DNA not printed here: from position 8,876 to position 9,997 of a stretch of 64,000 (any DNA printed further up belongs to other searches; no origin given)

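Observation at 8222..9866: AT-rich three-gene cassette wedged between two convergent GC-rich genes: candidate undescribed membrane-effector (toxin or abortive-infection-like) system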

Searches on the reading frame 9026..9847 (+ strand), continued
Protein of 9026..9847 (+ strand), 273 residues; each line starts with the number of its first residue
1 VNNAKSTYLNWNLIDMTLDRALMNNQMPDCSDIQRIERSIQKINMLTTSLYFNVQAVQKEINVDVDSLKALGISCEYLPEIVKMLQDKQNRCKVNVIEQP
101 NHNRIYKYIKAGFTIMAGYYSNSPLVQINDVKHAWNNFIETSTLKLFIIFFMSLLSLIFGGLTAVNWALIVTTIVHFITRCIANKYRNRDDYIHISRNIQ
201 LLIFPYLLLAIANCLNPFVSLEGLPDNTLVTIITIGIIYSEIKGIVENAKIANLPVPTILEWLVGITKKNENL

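Call 58: find_encoding_contigs(protein=P0007, flank=9000, max_places=3)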
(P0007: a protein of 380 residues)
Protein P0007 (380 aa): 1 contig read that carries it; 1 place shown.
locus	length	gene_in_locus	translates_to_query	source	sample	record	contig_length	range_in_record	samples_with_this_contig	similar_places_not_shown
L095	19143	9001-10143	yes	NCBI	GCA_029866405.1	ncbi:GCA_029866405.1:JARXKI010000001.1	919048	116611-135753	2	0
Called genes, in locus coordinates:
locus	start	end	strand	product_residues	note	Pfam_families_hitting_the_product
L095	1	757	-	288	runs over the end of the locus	PF08867:FRG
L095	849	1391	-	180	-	PF00589:Phage_integrase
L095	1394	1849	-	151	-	-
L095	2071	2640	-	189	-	-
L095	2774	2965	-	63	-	PF13128:DUF3954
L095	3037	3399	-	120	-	-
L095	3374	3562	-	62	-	-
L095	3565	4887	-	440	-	PF00772:DnaB, PF03796:DnaB_C, PF13481:AAA_25 (weak)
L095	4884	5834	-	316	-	-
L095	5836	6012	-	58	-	-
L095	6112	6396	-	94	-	-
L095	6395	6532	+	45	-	-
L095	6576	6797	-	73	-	-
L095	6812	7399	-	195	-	-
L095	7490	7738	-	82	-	-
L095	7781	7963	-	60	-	PF12844:HTH_19, PF01381:HTH_3, PF13443:HTH_26, PF13560:HTH_31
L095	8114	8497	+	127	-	PF12844:HTH_19, PF13560:HTH_31, PF01381:HTH_3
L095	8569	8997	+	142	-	-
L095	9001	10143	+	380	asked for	PF05105:Phage_holin_4_1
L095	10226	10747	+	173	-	PF06114:Peptidase_M78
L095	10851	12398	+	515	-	PF00239:Resolvase, PF07508:Recombinase, PF13408:Zn_ribbon_recom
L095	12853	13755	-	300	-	PF13241:NAD_binding_7 (faint), PF16924:DpaA_N, PF01262:AlaDh_PNT_C, PF00670:AdoHcyase_NAD (weak), PF02826:2-Hacid_dh_C (weak), PF01488:Shikimate_DH (weak)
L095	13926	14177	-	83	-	PF05239:PRC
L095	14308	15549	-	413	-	PF00675:Peptidase_M16, PF05193:Peptidase_M16_C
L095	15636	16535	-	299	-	PF01522:Polysacc_deac_1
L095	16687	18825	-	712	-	PF01138:RNase_PH, PF03725:RNase_PH_C, PF03726:PNPase, PF01138:RNase_PH, PF00013:KH_1, PF00575:S1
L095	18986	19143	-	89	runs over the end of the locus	PF00312:Ribosomal_S15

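Call 59: find_encoding_contigs(protein=P0014, flank=9000, max_places=3)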
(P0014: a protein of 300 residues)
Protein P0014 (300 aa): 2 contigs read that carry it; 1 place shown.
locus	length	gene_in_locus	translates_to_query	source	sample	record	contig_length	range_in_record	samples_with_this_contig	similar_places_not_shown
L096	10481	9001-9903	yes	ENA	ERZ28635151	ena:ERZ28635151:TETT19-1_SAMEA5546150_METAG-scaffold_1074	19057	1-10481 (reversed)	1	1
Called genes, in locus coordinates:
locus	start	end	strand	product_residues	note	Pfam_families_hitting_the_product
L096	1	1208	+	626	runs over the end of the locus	-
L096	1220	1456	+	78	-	-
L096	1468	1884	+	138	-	-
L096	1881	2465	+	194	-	-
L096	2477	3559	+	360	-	-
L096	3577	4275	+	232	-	-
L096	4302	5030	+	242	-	-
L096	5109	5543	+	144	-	PF05105:Phage_holin_4_1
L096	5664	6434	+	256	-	PF02086:MethyltransfD12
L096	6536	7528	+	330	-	PF01183:Glyco_hydro_25, PF06347:SH3_4 (faint), PF08239:SH3_3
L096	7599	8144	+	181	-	-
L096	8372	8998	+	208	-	-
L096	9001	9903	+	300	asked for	-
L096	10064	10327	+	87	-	-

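Call 60: find_encoding_contigs(protein=P0012, flank=9000, max_places=3)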
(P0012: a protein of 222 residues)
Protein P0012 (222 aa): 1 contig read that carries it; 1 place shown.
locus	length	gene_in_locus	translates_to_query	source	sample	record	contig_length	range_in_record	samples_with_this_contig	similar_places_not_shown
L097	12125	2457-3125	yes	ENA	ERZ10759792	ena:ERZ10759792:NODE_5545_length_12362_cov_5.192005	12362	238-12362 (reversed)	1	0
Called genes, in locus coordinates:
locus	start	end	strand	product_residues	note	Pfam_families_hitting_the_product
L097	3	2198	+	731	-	?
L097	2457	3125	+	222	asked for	PF05105:Phage_holin_4_1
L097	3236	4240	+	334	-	-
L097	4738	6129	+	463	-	PF01406:tRNA-synt_1e, PF01921:tRNA-synt_1f (faint), PF09334:tRNA-synt_1g (weak), PF23493:CysS_C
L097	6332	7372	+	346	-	PF03462:PCRF, PF00472:RF-1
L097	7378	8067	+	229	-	PF11209:LmeA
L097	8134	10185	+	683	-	PF18949:DUF5693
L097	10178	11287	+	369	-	PF04230:PS_pyruv_trans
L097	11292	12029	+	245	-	PF03808:Glyco_tran_WecG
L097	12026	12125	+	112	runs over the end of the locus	?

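Call 64: list_cluster_members(proteins=[P0015, P0016, P0017, P0018, P0019, P0020, P0021, P0022, P0023, P0024])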
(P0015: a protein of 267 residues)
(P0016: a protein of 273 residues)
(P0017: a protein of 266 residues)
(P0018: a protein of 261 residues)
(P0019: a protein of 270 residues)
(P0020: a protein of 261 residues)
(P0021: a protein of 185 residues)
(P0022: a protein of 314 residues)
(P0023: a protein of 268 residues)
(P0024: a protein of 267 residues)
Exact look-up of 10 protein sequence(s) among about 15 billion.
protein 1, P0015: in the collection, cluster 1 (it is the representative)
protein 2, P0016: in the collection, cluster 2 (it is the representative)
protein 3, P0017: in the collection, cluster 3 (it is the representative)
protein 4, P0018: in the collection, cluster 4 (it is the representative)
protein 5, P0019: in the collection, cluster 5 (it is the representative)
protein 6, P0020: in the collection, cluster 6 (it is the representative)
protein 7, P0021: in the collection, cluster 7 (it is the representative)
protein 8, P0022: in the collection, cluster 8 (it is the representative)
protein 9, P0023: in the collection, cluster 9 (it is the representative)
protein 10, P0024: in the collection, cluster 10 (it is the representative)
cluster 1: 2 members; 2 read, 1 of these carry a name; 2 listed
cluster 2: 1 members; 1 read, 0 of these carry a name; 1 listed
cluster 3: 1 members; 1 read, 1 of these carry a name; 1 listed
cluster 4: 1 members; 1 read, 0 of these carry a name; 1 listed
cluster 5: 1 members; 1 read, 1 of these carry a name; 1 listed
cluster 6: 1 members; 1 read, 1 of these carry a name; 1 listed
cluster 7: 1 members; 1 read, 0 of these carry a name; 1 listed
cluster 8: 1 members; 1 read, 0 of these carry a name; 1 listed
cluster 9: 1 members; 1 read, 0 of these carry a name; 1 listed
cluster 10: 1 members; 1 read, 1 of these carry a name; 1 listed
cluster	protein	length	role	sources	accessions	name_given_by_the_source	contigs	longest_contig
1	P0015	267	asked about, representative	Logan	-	-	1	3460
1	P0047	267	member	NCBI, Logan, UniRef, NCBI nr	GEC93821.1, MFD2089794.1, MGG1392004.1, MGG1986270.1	phage holin family protein [Brevibacillus brevis] | phage holin family protein n=1 Tax=Brevibacillus brevis TaxID=1393 RepID=UPI000D10ECC2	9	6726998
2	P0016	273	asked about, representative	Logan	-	-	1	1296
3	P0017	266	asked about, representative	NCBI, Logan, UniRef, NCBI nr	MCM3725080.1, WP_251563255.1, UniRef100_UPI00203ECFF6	phage holin family protein [Neobacillus cucumis] | phage holin family protein n=1 Tax=Neobacillus cucumis TaxID=1740721 RepID=UPI00203ECFF6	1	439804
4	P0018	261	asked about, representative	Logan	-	-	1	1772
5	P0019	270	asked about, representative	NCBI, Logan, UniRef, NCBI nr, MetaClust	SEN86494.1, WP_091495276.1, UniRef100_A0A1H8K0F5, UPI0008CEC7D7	hypothetical protein SAMN04488134_102129 [Amphibacillus marinus] | Uncharacterized protein n=1 Tax=Amphibacillus marinus TaxID=872970 RepID=A0A1H8K0F5_9BACI | hypothetical protein [Amphibacillus marinus]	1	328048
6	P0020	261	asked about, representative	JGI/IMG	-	phage-related holin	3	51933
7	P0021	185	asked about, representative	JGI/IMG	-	-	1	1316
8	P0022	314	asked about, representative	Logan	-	-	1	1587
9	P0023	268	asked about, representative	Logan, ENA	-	-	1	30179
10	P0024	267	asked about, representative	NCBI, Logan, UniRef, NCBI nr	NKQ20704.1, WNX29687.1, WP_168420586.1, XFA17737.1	phage holin family protein [Brevibacillus laterosporus] | phage holin family protein n=1 Tax=Brevibacillus laterosporus TaxID=1465 ...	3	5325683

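Call 65: list_cluster_members(proteins=[P0025, P0026, P0027, P0028, P0029, P0030, P0031, P0033, P0035, P0036])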
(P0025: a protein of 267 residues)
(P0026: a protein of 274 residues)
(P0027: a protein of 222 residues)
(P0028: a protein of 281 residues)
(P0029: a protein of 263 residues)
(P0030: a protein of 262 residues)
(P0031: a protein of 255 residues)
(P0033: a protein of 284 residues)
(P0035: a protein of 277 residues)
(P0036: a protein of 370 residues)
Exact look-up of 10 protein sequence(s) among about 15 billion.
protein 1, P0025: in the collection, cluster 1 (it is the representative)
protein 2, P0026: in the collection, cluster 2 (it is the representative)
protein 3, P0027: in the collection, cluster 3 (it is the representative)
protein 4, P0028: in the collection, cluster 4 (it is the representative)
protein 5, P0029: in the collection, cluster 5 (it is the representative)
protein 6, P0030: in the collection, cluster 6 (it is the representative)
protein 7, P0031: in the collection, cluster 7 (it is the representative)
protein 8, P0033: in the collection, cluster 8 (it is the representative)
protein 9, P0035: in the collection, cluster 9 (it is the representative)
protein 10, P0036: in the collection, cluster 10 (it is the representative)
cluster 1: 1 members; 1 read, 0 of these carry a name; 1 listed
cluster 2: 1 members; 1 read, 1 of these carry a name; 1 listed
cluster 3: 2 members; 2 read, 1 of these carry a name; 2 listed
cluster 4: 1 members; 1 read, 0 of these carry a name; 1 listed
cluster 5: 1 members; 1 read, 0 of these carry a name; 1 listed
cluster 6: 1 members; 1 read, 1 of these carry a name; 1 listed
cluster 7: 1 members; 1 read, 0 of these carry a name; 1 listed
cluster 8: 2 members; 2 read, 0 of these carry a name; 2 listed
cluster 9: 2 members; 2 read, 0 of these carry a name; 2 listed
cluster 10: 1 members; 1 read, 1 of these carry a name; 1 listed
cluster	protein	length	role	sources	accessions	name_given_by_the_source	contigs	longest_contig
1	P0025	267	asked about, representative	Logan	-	-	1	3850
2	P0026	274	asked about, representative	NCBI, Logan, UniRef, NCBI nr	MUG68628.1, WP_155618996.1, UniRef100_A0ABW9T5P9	hypothetical protein GNP94_21895 [Paenibacillus campinasensis] | DUF1129 family protein n=1 Tax=Paenibacillus campinasensis TaxID=66347 ... | hypothetical protein [Paenibacillus campinasensis]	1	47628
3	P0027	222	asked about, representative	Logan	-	-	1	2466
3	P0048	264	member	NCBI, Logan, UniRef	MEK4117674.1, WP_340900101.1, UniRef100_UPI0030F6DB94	phage holin family protein [Paenibacillus sp. FSL W8-0919] | phage holin family protein n=1 Tax=Paenibacillus sp. FSL W8-0919 TaxID=2954707 ...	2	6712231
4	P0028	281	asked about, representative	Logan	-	-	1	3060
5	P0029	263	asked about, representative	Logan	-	-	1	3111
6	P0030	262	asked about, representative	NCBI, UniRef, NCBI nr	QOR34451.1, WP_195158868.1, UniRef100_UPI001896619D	phage holin family protein [Clostridium sp. 'deep sea'] | phage holin family protein n=1 Tax=Clostridium sp. 'deep sea' TaxID=2779445 ...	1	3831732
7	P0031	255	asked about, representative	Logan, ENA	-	-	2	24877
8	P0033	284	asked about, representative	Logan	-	-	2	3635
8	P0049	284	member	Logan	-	-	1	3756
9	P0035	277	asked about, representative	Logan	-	-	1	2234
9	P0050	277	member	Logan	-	-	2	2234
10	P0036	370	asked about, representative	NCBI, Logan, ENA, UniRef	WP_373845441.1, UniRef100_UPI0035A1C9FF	phage holin family protein [Clostridium sp.] | phage holin family protein n=1 Tax=Clostridium sp. TaxID=1506 RepID=UPI0035A1C9FF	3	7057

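Call 66: find_encoding_contigs(protein=P0047, flank=9000, max_places=4)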
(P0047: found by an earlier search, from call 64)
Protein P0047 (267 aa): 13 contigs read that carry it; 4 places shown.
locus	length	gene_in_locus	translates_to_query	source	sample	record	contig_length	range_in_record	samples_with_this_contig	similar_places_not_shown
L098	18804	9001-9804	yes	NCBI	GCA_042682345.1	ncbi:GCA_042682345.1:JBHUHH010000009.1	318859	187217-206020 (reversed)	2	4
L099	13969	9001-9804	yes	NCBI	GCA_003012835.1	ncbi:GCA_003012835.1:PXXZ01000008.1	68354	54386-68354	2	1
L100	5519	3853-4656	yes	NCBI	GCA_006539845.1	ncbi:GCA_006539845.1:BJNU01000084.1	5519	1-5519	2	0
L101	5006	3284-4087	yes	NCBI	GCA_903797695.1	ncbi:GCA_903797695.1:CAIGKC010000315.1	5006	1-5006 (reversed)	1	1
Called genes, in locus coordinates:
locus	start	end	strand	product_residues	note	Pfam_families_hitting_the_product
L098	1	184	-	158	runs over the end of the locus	PF02681:DUF212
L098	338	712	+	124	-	PF03745:DUF309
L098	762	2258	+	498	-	PF02789:Peptidase_M17_N, PF00883:Peptidase_M17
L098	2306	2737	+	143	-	PF13380:CoA_binding_2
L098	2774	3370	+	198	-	PF00174:Oxidored_molyb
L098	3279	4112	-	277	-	-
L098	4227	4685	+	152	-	PF05105:Phage_holin_4_1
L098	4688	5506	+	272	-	PF01510:Amidase_2, PF07833:Cu_amine_oxidN1 (weak)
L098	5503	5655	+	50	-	-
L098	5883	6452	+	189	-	PF08281:Sigma70_r4_2, PF04545:Sigma70_r4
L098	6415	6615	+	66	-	PF12645:HTH_16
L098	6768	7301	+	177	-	-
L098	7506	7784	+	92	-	PF01520:Amidase_3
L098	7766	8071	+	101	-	-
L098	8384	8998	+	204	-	-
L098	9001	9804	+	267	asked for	PF05105:Phage_holin_4_1 (weak)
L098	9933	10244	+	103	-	-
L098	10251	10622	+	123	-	PF26325:YhjD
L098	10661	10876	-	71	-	-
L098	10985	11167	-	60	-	PF13408:Zn_ribbon_recom (weak)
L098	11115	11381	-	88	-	PF07508:Recombinase (weak)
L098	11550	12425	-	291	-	PF00561:Abhydrolase_1, PF12697:Abhydrolase_6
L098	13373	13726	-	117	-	PF13027:DUF3888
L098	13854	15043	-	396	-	PF01527:HTH_Tnp_1 (weak), PF02796:HTH_7 (faint), PF13518:HTH_28, PF13276:HTH_21, PF00665:rve, PF13683:rve_3, PF13333:rve_2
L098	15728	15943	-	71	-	-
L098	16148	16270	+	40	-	-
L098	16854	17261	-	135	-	PF01816:LRV (faint)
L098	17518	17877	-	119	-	PF27479:YjdH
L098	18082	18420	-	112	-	PF10694:DUF2500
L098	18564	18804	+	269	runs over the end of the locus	PF00149:Metallophos, PF12850:Metallophos_2 (faint)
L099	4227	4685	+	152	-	PF05105:Phage_holin_4_1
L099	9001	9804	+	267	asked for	PF05105:Phage_holin_4_1 (weak)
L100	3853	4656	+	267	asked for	PF05105:Phage_holin_4_1 (weak)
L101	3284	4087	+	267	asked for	PF05105:Phage_holin_4_1 (weak)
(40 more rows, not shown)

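Call 67: find_encoding_contigs(protein=P0019, flank=9000, max_places=2)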
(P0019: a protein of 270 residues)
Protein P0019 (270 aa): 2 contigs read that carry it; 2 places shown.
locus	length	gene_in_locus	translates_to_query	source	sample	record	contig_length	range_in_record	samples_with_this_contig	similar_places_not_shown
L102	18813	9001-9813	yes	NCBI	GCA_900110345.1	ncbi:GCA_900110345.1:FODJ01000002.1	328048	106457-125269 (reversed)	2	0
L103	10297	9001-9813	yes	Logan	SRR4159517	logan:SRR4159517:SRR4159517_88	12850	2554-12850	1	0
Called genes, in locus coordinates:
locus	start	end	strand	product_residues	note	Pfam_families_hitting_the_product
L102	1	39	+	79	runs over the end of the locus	PF01381:HTH_3, PF12844:HTH_19 (weak)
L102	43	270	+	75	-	-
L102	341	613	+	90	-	-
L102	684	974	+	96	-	-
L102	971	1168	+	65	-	-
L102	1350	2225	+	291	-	PF04492:Phage_rep_O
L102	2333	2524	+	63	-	-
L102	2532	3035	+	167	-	-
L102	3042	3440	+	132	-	PF04545:Sigma70_r4 (weak)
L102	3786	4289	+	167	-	-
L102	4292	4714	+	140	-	-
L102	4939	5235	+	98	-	-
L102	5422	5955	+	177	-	-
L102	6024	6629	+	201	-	-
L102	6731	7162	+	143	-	-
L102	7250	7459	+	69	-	-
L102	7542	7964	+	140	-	-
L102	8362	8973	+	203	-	-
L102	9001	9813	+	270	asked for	-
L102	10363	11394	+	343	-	PF04392:ABC_sub_bind, PF13407:Peripla_BP_4 (weak)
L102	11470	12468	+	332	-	PF02653:BPD_transp_2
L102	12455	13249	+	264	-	PF00005:ABC_tran, PF02463:SMC_N, PF13476:AAA_23 (weak), PF13304:AAA_21 (faint)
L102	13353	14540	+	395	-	PF00155:Aminotran_1_2, PF12897:Asp_aminotransf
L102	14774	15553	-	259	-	PF14249:Tocopherol_cycl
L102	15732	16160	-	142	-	PF07997:DUF1694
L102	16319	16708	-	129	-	PF06339:Ectoine_synth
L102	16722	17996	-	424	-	PF00202:Aminotran_3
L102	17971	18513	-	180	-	PF13302:Acetyltransf_3 (weak), PF00583:Acetyltransf_1, PF13673:Acetyltransf_10 (weak), PF13508:Acetyltransf_7, PF08445:FR47 (weak)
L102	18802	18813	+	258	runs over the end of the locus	PF00005:ABC_tran, PF13304:AAA_21 (faint)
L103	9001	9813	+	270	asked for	-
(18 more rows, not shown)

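Call 68: find_encoding_contigs(protein=P0030, flank=9000, max_places=2)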
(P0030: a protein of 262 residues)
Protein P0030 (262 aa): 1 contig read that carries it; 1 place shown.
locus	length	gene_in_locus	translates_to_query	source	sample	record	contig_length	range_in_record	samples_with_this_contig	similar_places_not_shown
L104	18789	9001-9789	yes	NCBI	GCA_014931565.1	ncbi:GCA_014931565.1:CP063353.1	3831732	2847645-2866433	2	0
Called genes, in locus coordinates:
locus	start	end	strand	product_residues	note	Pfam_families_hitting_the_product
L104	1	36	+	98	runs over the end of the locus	-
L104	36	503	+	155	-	PF04883:HK97-gp10_like (weak)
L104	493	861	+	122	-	-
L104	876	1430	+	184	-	-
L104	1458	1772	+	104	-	-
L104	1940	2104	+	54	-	-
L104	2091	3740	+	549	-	PF10145:PhageMin_Tail (weak)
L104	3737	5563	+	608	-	PF24032:YQBQ (faint)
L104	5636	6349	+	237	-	-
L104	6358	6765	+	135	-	-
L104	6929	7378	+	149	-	PF05105:Phage_holin_4_1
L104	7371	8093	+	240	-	PF01520:Amidase_3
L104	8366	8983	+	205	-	-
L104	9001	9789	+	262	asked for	PF05105:Phage_holin_4_1 (weak)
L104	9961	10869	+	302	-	PF16289:PIN_12, PF18476:PIN_8 (faint)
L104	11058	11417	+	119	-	-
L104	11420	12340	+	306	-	-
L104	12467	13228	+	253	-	-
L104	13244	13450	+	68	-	-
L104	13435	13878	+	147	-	PF14208:DUF4320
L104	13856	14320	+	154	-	-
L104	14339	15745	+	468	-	PF00395:SLH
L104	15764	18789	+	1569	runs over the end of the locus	-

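Call 69: search_protein_families(library=padloc, alignment_id=A4, max_evalue=0.1)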
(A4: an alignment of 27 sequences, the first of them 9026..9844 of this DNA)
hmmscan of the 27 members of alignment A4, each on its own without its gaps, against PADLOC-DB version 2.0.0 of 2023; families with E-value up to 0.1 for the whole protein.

A. member 1, window:9026-9844:+ (273 aa): 0 families

B. families by the number of members that match (of 27 scanned): 2 families
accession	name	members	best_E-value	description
PDLC02050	Cas8b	1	0.0011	-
PDLC00216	KwaA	1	0.034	Unknown function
